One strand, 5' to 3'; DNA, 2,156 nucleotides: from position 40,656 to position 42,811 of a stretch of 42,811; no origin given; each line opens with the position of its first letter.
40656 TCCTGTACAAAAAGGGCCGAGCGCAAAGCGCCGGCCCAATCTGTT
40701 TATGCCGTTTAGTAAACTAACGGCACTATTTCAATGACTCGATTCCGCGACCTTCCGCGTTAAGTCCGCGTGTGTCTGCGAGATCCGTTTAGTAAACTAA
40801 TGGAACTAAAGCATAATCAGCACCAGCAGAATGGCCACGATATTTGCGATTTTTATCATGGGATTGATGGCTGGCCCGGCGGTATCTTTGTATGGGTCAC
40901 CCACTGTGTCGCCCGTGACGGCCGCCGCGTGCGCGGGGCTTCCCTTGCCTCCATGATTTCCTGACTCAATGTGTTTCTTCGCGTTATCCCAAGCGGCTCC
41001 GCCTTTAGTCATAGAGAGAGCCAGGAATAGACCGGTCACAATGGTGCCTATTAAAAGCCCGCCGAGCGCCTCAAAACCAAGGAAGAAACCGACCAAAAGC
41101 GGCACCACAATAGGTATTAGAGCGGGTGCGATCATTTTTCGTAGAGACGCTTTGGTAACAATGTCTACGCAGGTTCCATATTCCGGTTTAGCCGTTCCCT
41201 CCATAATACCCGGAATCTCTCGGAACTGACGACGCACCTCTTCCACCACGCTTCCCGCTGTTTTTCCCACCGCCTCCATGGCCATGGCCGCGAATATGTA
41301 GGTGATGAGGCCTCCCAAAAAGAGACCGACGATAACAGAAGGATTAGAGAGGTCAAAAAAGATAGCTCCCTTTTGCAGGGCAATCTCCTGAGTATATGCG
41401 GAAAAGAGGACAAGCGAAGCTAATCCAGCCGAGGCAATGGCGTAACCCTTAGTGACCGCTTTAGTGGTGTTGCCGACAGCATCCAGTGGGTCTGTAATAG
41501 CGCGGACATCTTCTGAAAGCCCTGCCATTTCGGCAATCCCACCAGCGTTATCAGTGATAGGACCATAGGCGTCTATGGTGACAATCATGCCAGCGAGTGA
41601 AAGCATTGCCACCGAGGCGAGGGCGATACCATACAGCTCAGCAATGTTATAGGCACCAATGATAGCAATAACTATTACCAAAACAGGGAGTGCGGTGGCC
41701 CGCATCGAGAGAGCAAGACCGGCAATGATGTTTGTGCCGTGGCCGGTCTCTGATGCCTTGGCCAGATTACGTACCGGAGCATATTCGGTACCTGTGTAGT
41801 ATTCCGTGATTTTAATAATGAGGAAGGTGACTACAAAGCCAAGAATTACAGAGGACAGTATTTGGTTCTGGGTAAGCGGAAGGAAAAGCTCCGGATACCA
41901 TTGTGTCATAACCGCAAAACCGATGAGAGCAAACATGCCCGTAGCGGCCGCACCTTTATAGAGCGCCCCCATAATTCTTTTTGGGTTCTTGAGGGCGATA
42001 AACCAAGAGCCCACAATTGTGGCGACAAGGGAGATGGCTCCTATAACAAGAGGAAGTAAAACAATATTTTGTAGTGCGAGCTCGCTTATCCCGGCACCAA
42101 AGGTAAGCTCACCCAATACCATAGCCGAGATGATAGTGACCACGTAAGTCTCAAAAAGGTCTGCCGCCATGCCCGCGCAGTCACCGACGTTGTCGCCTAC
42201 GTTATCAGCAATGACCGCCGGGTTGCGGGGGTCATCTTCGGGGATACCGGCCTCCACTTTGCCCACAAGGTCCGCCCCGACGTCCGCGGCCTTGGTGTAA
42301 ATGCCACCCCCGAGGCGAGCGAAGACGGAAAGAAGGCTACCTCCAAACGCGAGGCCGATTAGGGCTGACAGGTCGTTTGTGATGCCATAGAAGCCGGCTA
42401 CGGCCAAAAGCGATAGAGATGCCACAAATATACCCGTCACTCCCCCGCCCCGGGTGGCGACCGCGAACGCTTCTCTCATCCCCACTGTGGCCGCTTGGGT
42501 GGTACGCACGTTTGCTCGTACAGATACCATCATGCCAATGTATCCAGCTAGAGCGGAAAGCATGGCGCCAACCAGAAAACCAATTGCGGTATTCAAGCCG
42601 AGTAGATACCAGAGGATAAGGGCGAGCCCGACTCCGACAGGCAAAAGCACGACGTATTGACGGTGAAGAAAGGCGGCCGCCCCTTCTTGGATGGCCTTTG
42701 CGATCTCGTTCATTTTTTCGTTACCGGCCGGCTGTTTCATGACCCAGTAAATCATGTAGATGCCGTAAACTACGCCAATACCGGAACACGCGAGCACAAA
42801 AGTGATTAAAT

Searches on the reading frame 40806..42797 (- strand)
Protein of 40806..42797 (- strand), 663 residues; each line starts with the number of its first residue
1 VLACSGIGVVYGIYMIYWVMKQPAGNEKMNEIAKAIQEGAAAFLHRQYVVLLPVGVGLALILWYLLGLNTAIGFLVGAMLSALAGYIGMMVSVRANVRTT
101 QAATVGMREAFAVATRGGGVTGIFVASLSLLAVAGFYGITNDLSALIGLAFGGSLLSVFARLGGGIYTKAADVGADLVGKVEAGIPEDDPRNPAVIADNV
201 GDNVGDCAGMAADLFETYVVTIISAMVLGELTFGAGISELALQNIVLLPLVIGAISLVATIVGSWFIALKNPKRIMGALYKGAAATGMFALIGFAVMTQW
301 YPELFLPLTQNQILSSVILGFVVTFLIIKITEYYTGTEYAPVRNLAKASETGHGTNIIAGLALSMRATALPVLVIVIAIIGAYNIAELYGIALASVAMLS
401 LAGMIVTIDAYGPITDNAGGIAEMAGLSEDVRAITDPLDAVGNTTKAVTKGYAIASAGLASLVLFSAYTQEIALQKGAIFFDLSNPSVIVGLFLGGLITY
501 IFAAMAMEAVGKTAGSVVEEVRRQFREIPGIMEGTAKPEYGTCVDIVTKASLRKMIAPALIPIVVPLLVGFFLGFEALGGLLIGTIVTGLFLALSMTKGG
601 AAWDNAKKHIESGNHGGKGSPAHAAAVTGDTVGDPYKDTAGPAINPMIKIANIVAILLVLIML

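Call 93: search_protein_families(library=pfam, proteins=[window:40806-42797:-], max_evalue=0.00001)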
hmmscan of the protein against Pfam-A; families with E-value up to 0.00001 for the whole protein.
window:40806-42797:- (663 aa): 1 family
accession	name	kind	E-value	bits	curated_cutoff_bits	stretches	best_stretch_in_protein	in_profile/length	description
PF03030.21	H_PPase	-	3.9e-262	872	29.7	1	7-658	2-645/645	Inorganic H+ pyrophosphatase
